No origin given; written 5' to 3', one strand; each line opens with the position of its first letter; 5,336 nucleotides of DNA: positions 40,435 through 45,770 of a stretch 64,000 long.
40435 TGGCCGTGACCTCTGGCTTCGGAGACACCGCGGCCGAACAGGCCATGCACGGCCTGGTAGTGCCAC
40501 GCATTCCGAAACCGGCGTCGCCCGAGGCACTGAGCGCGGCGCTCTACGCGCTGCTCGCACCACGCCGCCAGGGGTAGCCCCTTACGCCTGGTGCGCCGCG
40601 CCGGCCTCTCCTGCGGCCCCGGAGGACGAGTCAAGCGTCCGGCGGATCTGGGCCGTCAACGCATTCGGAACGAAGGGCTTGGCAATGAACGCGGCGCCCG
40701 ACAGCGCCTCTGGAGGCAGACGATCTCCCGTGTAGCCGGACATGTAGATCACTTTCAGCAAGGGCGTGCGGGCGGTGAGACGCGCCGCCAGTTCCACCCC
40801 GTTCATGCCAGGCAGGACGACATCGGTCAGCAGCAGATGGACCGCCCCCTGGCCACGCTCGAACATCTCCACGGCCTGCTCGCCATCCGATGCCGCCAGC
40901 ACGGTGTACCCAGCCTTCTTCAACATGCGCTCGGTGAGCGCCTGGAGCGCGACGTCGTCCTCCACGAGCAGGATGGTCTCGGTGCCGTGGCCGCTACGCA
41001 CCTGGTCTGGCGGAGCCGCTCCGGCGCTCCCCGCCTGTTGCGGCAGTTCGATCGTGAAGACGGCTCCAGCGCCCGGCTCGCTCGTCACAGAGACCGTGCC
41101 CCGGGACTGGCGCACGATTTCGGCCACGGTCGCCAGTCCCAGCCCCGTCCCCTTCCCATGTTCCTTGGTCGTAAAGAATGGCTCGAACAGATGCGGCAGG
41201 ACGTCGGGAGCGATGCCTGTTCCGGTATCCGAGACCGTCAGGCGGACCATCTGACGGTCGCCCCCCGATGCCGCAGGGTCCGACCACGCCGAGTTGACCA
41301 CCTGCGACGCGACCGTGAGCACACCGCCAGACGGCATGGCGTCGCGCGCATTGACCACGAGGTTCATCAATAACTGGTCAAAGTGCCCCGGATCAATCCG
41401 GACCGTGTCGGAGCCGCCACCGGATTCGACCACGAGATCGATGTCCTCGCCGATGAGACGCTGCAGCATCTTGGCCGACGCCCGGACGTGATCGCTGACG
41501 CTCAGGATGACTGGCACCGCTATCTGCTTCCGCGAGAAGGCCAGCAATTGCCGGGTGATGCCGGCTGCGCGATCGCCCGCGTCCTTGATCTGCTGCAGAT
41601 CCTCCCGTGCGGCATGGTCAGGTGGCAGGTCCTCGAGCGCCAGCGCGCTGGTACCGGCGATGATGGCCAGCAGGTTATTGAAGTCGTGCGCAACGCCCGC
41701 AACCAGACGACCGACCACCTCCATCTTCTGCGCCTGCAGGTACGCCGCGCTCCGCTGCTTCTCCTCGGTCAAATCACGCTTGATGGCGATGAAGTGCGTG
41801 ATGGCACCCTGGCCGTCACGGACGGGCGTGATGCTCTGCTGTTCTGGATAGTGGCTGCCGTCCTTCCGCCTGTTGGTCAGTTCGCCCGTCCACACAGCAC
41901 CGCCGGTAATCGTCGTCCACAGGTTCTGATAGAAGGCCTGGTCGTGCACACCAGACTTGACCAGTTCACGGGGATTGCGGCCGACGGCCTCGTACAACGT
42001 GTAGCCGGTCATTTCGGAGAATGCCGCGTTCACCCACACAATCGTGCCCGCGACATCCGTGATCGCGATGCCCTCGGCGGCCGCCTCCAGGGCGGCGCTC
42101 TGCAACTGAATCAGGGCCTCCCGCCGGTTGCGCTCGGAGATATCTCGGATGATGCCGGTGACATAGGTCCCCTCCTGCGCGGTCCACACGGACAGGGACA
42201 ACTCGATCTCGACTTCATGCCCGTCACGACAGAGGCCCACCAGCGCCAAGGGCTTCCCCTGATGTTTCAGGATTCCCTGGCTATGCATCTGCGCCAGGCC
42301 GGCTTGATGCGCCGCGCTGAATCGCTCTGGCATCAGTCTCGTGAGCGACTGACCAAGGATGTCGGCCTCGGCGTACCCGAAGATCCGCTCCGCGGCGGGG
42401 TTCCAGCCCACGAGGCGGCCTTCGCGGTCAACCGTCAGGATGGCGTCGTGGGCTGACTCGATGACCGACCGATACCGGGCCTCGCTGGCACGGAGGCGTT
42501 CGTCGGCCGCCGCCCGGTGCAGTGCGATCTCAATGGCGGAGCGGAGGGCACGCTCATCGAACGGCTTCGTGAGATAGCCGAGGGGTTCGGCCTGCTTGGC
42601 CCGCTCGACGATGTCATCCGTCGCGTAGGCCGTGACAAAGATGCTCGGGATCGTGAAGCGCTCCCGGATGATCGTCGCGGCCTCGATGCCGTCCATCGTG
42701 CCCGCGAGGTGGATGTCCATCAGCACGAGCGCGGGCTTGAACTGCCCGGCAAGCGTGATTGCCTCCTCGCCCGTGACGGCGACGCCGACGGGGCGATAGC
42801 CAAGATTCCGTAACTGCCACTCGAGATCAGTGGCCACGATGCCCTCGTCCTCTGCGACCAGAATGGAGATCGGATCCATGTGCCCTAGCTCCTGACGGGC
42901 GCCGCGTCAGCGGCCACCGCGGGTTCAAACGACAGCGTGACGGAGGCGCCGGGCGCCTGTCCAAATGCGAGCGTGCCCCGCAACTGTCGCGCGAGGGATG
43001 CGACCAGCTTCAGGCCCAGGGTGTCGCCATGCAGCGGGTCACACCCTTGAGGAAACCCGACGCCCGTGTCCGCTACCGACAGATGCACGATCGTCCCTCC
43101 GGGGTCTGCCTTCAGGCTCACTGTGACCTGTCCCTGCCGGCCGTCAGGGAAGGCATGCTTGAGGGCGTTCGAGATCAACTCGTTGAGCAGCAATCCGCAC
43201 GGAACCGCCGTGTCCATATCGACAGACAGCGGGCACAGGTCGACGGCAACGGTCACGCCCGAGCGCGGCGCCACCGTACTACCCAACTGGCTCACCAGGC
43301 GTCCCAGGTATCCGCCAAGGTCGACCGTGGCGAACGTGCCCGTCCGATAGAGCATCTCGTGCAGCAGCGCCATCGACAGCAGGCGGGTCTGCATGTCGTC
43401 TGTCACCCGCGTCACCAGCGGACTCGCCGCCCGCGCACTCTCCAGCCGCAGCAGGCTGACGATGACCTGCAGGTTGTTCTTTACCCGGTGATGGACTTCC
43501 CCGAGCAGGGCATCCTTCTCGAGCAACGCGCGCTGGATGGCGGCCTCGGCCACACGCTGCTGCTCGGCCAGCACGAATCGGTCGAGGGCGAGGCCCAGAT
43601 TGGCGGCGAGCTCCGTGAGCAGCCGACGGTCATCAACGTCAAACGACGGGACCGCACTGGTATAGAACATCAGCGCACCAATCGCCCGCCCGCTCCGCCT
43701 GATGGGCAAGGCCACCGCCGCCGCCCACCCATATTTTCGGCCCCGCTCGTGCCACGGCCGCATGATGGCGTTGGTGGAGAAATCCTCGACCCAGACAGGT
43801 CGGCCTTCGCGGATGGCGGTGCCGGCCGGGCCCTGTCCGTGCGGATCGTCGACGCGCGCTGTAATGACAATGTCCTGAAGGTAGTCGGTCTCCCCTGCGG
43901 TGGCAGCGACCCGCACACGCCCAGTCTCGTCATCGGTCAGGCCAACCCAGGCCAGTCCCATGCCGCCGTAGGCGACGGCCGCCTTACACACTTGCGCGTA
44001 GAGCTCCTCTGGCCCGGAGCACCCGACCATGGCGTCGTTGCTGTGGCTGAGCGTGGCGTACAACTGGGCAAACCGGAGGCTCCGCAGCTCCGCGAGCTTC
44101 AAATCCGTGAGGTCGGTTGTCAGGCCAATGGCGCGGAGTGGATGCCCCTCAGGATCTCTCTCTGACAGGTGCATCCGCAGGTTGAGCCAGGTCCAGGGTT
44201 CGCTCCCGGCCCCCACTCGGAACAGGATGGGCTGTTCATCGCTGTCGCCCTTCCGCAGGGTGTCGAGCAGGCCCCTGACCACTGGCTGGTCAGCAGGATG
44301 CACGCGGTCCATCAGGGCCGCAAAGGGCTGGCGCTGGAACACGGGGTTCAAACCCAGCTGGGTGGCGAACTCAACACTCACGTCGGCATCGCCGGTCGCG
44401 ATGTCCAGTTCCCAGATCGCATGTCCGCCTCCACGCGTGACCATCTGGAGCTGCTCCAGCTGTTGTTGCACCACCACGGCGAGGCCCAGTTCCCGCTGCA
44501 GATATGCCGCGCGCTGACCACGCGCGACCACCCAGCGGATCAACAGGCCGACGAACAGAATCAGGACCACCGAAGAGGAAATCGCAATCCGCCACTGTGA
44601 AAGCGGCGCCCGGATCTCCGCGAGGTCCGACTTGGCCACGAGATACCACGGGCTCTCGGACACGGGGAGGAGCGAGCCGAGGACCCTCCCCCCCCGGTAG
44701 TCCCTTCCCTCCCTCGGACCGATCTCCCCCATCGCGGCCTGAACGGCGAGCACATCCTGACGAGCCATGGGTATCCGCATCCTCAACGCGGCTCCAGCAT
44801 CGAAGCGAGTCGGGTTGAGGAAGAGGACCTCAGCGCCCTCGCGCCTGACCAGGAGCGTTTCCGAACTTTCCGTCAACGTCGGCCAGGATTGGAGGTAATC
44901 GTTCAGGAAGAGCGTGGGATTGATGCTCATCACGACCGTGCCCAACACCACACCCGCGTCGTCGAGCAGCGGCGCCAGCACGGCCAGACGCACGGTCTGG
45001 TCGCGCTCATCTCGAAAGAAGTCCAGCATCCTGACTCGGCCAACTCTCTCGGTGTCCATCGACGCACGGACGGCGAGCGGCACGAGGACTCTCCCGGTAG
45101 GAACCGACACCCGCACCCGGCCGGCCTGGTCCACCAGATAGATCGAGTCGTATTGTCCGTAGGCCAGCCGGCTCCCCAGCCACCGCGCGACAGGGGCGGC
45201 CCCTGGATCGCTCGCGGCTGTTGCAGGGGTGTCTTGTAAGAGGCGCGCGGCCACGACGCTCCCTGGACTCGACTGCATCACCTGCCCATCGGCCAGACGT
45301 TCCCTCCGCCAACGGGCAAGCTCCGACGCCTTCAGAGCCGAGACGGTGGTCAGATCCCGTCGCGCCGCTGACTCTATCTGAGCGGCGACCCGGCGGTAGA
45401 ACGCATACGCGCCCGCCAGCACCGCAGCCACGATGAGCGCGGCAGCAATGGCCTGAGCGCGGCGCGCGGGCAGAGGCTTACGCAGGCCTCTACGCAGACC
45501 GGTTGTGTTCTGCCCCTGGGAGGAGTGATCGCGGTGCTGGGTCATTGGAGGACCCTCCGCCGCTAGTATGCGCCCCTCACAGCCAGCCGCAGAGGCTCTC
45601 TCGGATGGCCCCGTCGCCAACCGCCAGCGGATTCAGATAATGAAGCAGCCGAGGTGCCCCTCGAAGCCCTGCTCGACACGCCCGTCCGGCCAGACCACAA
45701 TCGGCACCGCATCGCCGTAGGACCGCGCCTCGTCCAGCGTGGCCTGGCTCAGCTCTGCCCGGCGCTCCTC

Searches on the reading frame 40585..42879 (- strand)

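Call 91: search_protein_families(library=pfam, proteins=[window:40585-42879:-], max_evalue=0.00001)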
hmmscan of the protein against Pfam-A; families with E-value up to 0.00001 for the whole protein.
window:40585-42879:- (765 aa): 10 families
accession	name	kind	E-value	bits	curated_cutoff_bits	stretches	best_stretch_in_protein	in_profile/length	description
PF00072.30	Response_reg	-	2.6e-41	140.7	30.2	2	6-117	1-111/111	Response regulator receiver domain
PF00989.32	PAS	-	6.1e-37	126.5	22.6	2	135-247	2-113/113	PAS fold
PF13426.13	PAS_9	-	5e-33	113.9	27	2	269-372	2-103/103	PAS domain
PF08448.16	PAS_4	-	5.1e-24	85.1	23.1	2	264-374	1-109/110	PAS fold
PF02518.31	HATPase_c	-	1.3e-23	84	26.4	1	496-615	2-110/111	Histidine kinase-, DNA gyrase B-, and HSP90-like ATPase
PF13188.13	PAS_8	-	6.4e-20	70.7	21.8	2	134-185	1-53/65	PAS domain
PF08447.18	PAS_3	-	7.5e-14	52.2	25.6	1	281-366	2-88/89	PAS fold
PF00512.31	HisKA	-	9.8e-10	38.8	26.9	1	390-452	3-64/66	His Kinase A (phospho-acceptor) domain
PF24820.1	Diguanyl_cycl_sensor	-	2.8e-08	34.1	28.1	1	139-241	1-105/109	Diguanylate cyclase-like sensor domain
PF12860.13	PAS_7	-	9.3e-06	26.2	27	0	141-225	2-90/115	PAS fold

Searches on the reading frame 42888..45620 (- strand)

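Call 91: search_protein_families(library=pfam, proteins=[window:42888-45620:-], max_evalue=0.00001)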
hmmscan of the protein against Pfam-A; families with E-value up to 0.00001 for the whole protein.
window:42888-45620:- (911 aa): 8 families
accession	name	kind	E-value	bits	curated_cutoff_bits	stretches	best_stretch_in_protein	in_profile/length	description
PF13185.12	GAF_2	-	4.6e-24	85.6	28.6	1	536-680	3-136/136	GAF domain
PF07568.18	HisKA_2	-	9.5e-24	83.7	22.3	1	708-781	1-74/76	Histidine kinase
PF01590.32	GAF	-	3.9e-12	47.3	22.4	1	538-679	3-133/133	GAF domain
PF02518.31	HATPase_c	-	7.7e-10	39.6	26.4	1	810-899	8-108/111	Histidine kinase-, DNA gyrase B-, and HSP90-like ATPase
PF02743.24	dCache_1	-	4.5e-09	36.6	45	1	150-329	64-239/240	Cache domain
PF13492.12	GAF_3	-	5.4e-08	33.8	27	1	537-681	2-129/129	GAF domain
PF13581.12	HATPase_c_2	-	1.3e-06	28.9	27.4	1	809-876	33-108/127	Histidine kinase-like ATPase domain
PF07536.20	HWE_HK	-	6.6e-06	27.2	22.8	0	708-761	1-52/83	HWE histidine kinase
